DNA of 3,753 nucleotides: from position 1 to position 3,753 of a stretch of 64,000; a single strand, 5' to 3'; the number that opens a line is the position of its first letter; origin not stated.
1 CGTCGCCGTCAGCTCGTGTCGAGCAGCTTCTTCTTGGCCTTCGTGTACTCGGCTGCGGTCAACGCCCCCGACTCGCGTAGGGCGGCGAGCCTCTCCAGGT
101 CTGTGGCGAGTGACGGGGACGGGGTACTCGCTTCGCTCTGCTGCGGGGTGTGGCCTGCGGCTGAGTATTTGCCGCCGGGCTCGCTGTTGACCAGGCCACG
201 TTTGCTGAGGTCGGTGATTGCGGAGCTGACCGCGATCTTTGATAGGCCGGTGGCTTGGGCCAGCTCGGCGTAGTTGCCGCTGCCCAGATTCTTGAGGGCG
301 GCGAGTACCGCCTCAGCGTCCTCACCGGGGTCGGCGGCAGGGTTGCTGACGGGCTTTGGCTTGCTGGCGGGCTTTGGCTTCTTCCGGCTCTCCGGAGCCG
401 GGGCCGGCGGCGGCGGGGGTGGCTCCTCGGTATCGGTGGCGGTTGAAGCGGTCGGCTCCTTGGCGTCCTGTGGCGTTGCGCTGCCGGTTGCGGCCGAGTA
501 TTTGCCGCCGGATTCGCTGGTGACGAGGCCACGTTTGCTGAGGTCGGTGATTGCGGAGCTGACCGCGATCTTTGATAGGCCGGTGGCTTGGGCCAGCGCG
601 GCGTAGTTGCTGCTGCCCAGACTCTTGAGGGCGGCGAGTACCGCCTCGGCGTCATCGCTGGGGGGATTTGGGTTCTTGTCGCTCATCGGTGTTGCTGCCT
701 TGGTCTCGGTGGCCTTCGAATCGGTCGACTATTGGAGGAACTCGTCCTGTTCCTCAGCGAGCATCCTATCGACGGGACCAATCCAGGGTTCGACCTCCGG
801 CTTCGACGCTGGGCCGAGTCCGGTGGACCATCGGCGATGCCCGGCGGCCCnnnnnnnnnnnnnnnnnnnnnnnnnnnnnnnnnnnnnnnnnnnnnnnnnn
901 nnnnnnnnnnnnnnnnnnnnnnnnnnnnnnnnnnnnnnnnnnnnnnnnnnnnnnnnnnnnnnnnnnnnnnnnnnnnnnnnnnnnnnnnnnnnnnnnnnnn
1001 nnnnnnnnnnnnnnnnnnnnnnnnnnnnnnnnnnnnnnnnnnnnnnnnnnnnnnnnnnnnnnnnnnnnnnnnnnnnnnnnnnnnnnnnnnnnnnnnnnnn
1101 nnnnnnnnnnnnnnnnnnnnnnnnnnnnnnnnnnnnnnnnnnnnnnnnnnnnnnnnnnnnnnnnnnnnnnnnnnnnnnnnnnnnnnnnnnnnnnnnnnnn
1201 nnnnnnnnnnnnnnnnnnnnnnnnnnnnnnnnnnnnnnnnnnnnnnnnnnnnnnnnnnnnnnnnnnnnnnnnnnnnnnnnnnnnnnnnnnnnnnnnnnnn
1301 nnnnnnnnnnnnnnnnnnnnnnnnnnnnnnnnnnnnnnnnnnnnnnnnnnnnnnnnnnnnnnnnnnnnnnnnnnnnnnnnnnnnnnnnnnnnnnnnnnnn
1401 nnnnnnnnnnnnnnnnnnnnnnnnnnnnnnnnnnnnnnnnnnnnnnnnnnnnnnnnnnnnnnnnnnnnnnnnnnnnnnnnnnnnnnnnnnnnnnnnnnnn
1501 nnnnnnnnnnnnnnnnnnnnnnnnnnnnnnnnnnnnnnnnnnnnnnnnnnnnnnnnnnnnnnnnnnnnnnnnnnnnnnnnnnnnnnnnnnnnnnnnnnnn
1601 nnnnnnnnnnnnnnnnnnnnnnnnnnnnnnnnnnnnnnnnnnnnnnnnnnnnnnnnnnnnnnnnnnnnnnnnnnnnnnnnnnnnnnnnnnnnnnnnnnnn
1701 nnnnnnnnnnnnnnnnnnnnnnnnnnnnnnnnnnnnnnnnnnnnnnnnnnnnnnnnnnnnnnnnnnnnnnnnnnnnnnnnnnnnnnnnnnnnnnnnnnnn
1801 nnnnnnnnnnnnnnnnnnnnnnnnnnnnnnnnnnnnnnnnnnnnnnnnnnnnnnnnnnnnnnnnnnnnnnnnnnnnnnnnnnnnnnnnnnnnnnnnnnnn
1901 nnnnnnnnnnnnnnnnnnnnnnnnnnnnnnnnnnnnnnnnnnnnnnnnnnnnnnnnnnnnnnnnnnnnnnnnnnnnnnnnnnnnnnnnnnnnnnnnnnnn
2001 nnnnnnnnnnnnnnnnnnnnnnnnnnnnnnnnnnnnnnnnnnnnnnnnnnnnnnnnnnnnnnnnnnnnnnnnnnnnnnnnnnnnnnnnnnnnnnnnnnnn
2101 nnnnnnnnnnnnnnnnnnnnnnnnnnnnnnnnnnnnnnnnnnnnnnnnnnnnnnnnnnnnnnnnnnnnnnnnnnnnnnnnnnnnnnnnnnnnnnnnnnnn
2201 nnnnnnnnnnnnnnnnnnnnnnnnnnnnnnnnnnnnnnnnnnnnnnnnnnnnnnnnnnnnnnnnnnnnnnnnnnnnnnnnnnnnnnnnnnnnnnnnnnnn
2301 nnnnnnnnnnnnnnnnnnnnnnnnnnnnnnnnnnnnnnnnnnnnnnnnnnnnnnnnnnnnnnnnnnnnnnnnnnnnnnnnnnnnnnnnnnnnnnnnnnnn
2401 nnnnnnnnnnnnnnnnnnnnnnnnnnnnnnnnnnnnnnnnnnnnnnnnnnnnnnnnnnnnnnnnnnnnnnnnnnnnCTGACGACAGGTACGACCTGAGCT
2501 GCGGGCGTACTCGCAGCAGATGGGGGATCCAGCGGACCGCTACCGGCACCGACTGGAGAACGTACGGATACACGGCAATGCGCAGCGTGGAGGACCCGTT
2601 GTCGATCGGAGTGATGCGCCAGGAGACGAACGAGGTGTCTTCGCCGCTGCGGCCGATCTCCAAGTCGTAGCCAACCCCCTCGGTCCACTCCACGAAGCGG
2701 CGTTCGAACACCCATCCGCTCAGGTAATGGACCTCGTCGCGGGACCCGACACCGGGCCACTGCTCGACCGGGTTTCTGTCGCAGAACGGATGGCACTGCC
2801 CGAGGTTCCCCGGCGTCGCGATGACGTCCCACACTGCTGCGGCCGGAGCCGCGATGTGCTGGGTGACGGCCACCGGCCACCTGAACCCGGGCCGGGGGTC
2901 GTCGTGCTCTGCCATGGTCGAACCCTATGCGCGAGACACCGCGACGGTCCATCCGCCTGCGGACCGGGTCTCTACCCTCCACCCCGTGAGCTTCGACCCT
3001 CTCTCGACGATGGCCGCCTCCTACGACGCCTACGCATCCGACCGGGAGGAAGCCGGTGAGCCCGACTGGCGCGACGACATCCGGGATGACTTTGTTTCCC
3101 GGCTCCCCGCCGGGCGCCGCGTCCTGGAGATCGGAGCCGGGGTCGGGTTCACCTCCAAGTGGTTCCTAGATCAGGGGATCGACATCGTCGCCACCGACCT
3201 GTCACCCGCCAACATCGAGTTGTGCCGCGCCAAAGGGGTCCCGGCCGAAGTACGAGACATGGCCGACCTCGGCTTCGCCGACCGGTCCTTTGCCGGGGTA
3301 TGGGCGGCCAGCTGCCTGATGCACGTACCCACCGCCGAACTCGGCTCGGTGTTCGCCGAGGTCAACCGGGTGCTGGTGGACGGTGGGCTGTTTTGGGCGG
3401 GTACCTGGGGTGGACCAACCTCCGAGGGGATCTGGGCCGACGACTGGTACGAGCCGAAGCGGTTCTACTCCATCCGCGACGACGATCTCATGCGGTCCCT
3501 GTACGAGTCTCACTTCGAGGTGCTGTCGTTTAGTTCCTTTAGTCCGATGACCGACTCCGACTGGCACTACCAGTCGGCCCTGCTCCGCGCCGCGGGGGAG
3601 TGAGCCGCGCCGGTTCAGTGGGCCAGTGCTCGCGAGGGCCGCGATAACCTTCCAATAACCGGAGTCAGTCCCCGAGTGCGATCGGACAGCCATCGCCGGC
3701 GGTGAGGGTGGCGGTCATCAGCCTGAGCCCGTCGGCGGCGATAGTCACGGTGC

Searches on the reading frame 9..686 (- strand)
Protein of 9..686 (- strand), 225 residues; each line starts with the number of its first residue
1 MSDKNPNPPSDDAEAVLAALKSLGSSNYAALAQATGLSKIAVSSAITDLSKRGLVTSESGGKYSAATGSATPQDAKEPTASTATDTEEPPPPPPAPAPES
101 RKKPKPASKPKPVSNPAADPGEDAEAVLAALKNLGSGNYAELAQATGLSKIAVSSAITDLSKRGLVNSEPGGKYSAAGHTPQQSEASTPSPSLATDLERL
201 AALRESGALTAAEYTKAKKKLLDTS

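Call 57: search_protein_families(library=pfam, proteins=[window:9-686:-], max_evalue=0.001)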
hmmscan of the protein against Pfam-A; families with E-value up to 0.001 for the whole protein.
window:9-686:- (225 aa): 24 families
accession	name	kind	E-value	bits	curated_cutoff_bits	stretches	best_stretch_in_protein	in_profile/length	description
PF12802.13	MarR_2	-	2e-11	44.3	27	2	16-58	10-53/61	MarR family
PF01047.28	MarR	-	6.7e-09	36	24.6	0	127-170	8-51/59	MarR family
PF24409.1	wHTH-PRTase_assc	-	1.2e-08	35.3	27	0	16-58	3-44/83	wHTH-PRTase associated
PF01978.25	TrmB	-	1.5e-08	34.8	25.6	0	127-173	13-59/68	Sugar-specific transcriptional regulator TrmB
PF25213.1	HVO_A0261_N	-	1.6e-08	34.8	35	0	12-65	12-63/86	HVO_A0261 N-terminal domain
PF13412.12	HTH_24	-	3.3e-08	33.4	21.9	0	16-56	8-48/48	Winged helix-turn-helix DNA-binding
PF24034.1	DUF7343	-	1.4e-07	31.7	27.6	0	12-61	4-54/62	Domain of unknown function (DUF7343)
PF09339.16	HTH_IclR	-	3.8e-07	30.2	22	0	126-168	7-50/52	IclR helix-turn-helix domain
PF09851.14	SHOCT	-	5.2e-07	29.7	27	1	197-222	3-28/28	Short C-terminal domain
PF02082.26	Rrf2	-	6.2e-07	30.1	30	0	128-172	15-59/132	Iron-dependent Transcriptional regulator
PF08221.17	HTH_9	-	1.4e-06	28.7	23.4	0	121-166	12-57/62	RNA polymerase III subunit RPC82 helix-turn-helix domain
PF13545.12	HTH_Crp_2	-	1.6e-06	28.5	27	0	140-167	26-53/70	Crp-like helix-turn-helix domain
PF00392.27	GntR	-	6.9e-06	26.1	27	0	141-171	29-59/64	Bacterial regulatory proteins, gntR family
PF13463.12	HTH_27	-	2.3e-05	25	22.2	0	17-59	9-52/68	Winged helix DNA-binding domain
PF17782.7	DprA_WH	-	5.8e-05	23.5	22.9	0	4-61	5-61/61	DprA winged helix domain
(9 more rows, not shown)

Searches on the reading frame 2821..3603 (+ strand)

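Call 27: search_protein_families(library=pfam, proteins=[window:2821-3603:+], max_evalue=0.001)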
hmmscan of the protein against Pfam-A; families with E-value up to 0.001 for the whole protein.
window:2821-3603:+ (260 aa): 6 families
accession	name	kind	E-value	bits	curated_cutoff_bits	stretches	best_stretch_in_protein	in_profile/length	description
PF08241.18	Methyltransf_11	-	4.8e-16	59.6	21.2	1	102-192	1-94/95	Methyltransferase domain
PF13649.12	Methyltransf_25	-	3.5e-15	56.9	27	1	101-189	1-97/97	Methyltransferase domain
PF13489.12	Methyltransf_23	-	6.1e-09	36.3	27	1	87-210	12-133/164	Methyltransferase domain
PF08242.18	Methyltransf_12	-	9.1e-09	36.4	30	1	102-191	1-98/98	Methyltransferase domain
PF03141.22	Methyltransf_29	-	0.00016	20.9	23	1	99-192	119-216/506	Putative S-adenosyl-L-methionine-dependent methyltransferase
PF13847.12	Methyltransf_31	-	0.00048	20.3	27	1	98-193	4-109/145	Methyltransferase domain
